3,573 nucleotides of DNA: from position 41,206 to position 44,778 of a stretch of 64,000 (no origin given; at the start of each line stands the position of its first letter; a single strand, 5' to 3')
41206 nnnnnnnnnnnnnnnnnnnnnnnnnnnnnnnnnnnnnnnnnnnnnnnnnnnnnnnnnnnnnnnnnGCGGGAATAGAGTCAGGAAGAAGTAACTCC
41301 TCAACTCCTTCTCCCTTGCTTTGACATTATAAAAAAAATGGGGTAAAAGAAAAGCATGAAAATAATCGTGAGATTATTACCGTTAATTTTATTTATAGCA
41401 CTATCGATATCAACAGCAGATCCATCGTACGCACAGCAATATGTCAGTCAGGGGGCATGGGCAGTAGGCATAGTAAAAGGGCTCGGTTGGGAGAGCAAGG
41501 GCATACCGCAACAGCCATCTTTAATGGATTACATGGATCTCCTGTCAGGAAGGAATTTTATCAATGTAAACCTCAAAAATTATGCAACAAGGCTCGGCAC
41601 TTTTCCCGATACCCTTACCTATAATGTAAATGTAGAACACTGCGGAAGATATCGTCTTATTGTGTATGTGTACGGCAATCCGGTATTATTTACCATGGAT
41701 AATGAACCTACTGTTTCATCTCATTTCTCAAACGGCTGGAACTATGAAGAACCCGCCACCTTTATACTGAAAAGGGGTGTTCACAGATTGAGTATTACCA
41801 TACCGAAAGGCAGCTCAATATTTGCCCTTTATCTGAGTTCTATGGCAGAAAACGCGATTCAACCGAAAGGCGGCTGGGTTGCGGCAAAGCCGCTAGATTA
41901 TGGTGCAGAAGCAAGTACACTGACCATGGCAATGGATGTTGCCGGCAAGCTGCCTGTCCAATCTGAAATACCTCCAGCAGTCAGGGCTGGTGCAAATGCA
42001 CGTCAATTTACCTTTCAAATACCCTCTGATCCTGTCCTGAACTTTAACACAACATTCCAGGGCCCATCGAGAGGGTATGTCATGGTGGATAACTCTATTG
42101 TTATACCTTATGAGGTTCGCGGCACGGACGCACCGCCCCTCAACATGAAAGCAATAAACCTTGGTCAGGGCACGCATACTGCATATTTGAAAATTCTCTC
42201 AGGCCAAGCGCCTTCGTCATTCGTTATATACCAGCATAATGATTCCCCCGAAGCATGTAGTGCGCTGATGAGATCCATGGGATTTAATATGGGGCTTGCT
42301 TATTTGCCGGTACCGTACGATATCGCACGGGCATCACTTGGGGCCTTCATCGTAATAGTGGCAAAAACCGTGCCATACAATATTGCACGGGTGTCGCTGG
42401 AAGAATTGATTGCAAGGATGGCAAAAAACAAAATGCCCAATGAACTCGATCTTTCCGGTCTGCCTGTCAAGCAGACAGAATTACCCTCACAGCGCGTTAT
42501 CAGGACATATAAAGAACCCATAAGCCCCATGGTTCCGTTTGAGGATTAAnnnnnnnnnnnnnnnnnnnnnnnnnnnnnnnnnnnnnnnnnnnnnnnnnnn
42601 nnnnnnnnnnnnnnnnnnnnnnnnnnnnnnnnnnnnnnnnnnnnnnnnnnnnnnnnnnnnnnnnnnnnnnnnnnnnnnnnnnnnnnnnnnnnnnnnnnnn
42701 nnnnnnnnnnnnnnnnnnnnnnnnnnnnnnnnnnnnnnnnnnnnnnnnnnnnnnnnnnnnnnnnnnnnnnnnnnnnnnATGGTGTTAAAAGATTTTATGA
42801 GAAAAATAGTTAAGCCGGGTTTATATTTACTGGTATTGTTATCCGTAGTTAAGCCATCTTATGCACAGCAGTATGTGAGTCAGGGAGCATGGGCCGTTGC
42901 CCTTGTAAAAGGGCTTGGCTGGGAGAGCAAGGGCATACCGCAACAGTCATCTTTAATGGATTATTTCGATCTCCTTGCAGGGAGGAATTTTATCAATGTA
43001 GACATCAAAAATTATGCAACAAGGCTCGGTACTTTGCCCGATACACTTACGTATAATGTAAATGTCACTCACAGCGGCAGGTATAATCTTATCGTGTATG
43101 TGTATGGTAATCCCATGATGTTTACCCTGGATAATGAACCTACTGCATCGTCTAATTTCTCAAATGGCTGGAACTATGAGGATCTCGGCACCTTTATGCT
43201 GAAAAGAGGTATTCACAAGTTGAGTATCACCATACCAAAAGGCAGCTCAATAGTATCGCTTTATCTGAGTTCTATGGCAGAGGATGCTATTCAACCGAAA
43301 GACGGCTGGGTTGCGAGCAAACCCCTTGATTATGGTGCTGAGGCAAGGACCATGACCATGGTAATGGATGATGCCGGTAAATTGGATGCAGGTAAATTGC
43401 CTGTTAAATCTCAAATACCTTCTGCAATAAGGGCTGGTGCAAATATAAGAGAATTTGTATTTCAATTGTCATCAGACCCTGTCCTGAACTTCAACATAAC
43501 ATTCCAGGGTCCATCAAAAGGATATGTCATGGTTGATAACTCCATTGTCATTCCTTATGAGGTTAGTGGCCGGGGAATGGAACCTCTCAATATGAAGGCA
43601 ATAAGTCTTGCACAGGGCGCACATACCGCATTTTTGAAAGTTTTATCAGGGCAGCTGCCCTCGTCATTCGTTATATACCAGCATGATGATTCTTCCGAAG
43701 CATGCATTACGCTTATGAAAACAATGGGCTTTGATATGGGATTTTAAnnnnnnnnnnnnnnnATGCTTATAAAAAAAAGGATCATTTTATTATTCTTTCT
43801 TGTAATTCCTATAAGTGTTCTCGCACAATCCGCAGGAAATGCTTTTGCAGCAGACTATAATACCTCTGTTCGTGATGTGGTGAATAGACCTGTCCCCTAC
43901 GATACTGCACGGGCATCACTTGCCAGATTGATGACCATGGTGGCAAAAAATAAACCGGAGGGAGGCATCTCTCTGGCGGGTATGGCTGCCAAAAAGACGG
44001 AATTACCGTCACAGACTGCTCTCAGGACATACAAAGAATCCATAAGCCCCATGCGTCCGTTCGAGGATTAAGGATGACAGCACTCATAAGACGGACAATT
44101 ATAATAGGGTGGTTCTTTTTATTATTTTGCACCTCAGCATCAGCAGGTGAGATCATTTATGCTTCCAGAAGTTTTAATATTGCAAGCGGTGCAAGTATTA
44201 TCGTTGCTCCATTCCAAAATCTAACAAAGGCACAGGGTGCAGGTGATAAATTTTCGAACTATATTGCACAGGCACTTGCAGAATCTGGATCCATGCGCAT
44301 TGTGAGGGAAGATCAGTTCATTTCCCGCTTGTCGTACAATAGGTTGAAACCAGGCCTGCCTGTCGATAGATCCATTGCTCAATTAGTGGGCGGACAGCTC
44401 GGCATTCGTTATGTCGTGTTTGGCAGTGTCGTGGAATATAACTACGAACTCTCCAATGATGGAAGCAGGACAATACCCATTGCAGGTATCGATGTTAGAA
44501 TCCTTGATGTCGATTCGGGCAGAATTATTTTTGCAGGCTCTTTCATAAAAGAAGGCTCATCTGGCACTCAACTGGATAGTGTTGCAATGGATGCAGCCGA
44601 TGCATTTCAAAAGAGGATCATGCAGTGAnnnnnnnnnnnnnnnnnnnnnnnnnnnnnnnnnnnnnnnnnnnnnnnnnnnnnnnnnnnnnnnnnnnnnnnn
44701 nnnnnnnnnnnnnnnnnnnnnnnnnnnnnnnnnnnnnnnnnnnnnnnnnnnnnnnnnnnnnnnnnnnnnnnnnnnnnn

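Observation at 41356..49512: Candidate undescribed surface-assembly/export locus: novel secreted proteins, two CsgG/LpoB-fold lipoproteins, an OM barrel and Wza/Wzc, with no polymer-synthesis genes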

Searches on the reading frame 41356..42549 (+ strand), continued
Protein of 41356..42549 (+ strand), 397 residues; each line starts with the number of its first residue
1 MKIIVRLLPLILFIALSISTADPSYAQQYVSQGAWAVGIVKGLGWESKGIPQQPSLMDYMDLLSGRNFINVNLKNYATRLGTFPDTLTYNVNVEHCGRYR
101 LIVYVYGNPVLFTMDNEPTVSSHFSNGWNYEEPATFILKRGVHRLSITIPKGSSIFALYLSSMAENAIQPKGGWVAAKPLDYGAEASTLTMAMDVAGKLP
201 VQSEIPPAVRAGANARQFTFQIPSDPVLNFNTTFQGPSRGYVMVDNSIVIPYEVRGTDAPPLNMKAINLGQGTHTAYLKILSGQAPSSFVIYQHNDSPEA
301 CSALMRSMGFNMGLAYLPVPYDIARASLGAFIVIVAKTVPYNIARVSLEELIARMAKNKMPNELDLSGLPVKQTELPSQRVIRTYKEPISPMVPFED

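Call 103: search_protein_families(library=pfam, proteins=[L026:1650-4355:+, L026:4358-5401:+, L026:5427-6974:-, L026:7060-9696:-, L026:16639-17475:+, L026:18308-19798:-, L028:4705-6090:+, L028:6151-7611:-, L028:14468-15304:+, L028:16635-18938:-], max_evalue=0.00001)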
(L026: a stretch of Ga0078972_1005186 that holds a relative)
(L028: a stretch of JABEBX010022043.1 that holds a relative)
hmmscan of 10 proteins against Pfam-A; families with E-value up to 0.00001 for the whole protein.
L026:1650-4355:+ (901 aa): 2 families
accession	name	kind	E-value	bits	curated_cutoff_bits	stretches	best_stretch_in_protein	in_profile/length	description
PF05170.20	AsmA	-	2.9e-27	96.2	29.8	2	1-177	1-180/607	AsmA family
PF05359.17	DUF748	-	1.8e-25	89.7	50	1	4-299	15-286/1037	Domain of Unknown Function (DUF748)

L026:4358-5401:+ (347 aa): 1 family
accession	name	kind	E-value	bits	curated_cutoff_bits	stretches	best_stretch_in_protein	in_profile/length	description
PF01008.23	IF-2B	-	2.7e-92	309.4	22.4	1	45-333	2-280/280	Initiation factor 2 subunit family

L026:5427-6974:- (515 aa): 0 families

L026:7060-9696:- (878 aa): 3 families
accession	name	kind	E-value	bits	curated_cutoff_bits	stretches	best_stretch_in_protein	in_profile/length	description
PF22666.2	Glyco_hydro_2_N2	-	1.4e-14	54.9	27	1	131-204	50-124/167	Glycosyl hydrolase 2 galactose-binding domain-like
PF02837.24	Glyco_hydro_2_N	-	1.8e-14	54.4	28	1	111-227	47-160/169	Glycosyl hydrolases family 2, sugar binding domain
PF00703.27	Glyco_hydro_2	-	1.3e-09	39.2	23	1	267-378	5-109/109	Glycosyl hydrolases family 2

L026:16639-17475:+ (278 aa): 3 families
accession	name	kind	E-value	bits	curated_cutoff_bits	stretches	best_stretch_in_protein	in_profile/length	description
PF13185.12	GAF_2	-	3.3e-17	63.4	28.6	1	123-253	2-135/136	GAF domain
PF13492.12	GAF_3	-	6.8e-14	52.8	27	1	124-253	1-127/129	GAF domain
PF01590.32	GAF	-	1.5e-11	45.4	22.4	1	124-253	1-133/133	GAF domain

L026:18308-19798:- (496 aa): 1 family
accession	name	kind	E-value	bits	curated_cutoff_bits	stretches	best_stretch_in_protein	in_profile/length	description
PF01841.26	Transglut_core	-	6.9e-16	58.9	23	1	359-456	4-108/108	Transglutaminase-like superfamily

L028:4705-6090:+ (461 aa): 8 families
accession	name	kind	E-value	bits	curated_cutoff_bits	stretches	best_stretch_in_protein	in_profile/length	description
PF06745.19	ATPase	-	7.8e-18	65.1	26.6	1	78-149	1-73/231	KaiC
PF13481.12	AAA_25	-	5.3e-12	46.2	27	1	81-226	18-194/195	AAA domain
PF18073.7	Zn_ribbon_LapB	-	5.6e-12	45.6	25.7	1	21-47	1-27/28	Rubredoxin metal binding domain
PF03796.21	DnaB_C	-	9.7e-09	35.4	27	0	78-143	2-67/255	DnaB-like helicase C terminal domain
PF05362.19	Lon_C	-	2.3e-07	31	21.1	1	357-439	94-177/205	Lon protease (S16) C-terminal proteolytic domain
PF13479.12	AAA_24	-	1.5e-06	28.7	27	0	100-187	6-80/195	AAA domain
PF13541.12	ChlI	-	2.4e-06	27.9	27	1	350-434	36-121/121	Subunit ChlI of Mg-chelatase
PF00154.27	RecA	-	3.3e-06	27.2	27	1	63-184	18-143/262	recA bacterial DNA recombination protein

L028:6151-7611:- (486 aa): 4 families
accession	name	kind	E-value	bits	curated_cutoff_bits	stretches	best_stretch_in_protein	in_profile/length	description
PF00805.28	Pentapeptide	-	1.3e-58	194.5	20.2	5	91-127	4-40/40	Pentapeptide repeats (8 copies)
PF13599.13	Pentapeptide_4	-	2.5e-35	120.8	38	1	77-140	10-73/78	Pentapeptide repeat region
PF13576.12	Pentapeptide_3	-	6.5e-25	87.5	27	0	81-124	2-48/48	Pentapeptide repeats (9 copies)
PF25296.1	Decapeptide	-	3.2e-07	30.6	45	0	77-133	14-70/74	Decapeptide repeat region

L028:14468-15304:+ (278 aa): 3 families
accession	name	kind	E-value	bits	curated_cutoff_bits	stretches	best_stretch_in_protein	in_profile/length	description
PF13185.12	GAF_2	-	6.7e-16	59.2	28.6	1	123-253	2-135/136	GAF domain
PF13492.12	GAF_3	-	9.5e-13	49.1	27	1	124-253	1-127/129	GAF domain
PF01590.32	GAF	-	1.2e-09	39.2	22.4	1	124-253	1-133/133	GAF domain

L028:16635-18938:- (767 aa): 6 families
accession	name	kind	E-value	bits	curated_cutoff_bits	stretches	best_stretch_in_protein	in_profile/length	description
PF08335.16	GlnD_UR_UTase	-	1.9e-33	115.9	21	1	67-204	2-139/141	GlnD PII-uridylyltransferase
PF13291.12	ACT_4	-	1.6e-10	41.9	27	0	693-733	9-50/80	ACT domain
PF24931.1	ACT_ACR9_3rd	-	3.5e-10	40.3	27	1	680-759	2-82/98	ACR9-like, ACT-like domain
PF01842.31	ACT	-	3.3e-09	36.8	27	0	580-629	3-53/66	ACT domain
PF01966.28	HD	-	4.9e-09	36.9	22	1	342-442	2-104/116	HD domain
PF22754.3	bHLH-TF_ACT-like_plant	-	1.5e-06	28.8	27.6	0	692-749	12-66/75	Plant bHLH transcription factor, ACT-like domain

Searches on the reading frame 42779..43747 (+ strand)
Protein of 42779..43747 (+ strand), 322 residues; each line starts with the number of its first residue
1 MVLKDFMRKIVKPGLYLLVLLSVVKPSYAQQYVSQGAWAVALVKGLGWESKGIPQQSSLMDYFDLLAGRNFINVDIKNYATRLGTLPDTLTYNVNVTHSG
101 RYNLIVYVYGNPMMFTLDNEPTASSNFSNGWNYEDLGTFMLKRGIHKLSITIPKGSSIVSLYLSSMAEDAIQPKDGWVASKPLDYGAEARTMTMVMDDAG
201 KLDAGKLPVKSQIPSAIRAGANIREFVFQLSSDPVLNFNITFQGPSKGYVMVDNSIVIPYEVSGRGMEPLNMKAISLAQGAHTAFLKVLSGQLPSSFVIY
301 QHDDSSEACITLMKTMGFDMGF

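Call 3: search_protein_families(library=pfam, proteins=[window:42779-43747:+], max_evalue=0.1)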
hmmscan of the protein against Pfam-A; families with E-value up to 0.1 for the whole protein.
window:42779-43747:+ (322 aa): 1 family
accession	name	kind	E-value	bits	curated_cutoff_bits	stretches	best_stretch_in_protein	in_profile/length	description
PF16990.11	CBM_35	-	0.001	19.8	28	1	78-107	26-55/121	Carbohydrate binding module (family 35)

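Call 4: search_protein_families(library=ncbifam, proteins=[window:42779-43747:+], max_evalue=0.1)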
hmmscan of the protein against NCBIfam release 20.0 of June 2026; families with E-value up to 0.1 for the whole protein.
window:42779-43747:+ (322 aa): 0 families

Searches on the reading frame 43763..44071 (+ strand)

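Call 3: search_protein_families(library=pfam, proteins=[window:43763-44071:+], max_evalue=0.1)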
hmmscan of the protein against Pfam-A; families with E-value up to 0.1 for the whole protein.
window:43763-44071:+ (102 aa): 0 families

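Call 4: search_protein_families(library=ncbifam, proteins=[window:43763-44071:+], max_evalue=0.1)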
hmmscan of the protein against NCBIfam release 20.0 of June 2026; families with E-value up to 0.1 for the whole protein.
window:43763-44071:+ (102 aa): 1 family
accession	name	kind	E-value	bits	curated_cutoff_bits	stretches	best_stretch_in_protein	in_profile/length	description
NF008484.0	PRK11387.1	equivalog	0.033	13.1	716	1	49-85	202-238/471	S-methylmethionine permease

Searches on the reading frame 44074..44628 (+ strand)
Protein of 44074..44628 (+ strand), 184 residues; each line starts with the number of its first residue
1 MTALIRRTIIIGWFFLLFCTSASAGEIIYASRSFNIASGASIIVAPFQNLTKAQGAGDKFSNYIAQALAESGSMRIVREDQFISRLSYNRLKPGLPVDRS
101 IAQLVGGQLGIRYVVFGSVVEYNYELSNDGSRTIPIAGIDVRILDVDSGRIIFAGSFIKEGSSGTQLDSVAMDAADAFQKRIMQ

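Call 3: search_protein_families(library=pfam, proteins=[window:44074-44628:+], max_evalue=0.1)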
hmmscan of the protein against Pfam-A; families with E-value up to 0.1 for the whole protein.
window:44074-44628:+ (184 aa): 4 families
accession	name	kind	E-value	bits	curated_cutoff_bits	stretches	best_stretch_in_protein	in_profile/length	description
PF13036.11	LpoB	-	6.6e-05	23.3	22.3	1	41-155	31-143/147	Peptidoglycan-synthase activator LpoB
PF03783.19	CsgG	-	0.00052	19.8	20.8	1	44-159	24-150/210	Curli production assembly/transport component CsgG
PF04052.18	TolB_N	-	0.0029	18.1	22.4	1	40-86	13-59/106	TolB amino-terminal domain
PF21129.3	TibC_1st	-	0.03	14.8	27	1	128-155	10-38/63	Glycosyltransferase TibC, N-terminal domain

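Call 4: search_protein_families(library=ncbifam, proteins=[window:44074-44628:+], max_evalue=0.1)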
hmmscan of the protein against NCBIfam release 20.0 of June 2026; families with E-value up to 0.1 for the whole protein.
window:44074-44628:+ (184 aa): 2 families
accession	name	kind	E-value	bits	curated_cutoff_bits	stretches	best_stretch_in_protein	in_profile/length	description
TIGR02722.1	lp_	equivalog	0.0016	18.5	110.55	1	47-155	77-183/189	penicillin-binding protein activator LpoB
TIGR02800.1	propeller_TolB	equivalog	0.071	12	343.15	1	36-107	19-94/418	Tol-Pal system beta propeller repeat protein TolB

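Call 22: search_solved_structures(query=window:44074-44628:+, max_evalue=1)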
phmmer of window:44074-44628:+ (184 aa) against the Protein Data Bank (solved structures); distinct sequences matched with E-value up to 1: 4.
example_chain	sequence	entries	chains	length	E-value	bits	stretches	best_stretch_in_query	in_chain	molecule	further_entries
9h80_C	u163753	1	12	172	4.8e-06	29.9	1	30-170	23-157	PelC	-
5t11_A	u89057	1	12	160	6.8e-06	29.4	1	36-173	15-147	Uncharacterized protein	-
5t10_A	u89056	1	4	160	7.2e-06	29.3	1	36-173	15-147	Uncharacterized protein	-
5t0z_A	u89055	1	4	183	0.00015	25.1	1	44-177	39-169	Lipoprotein, putative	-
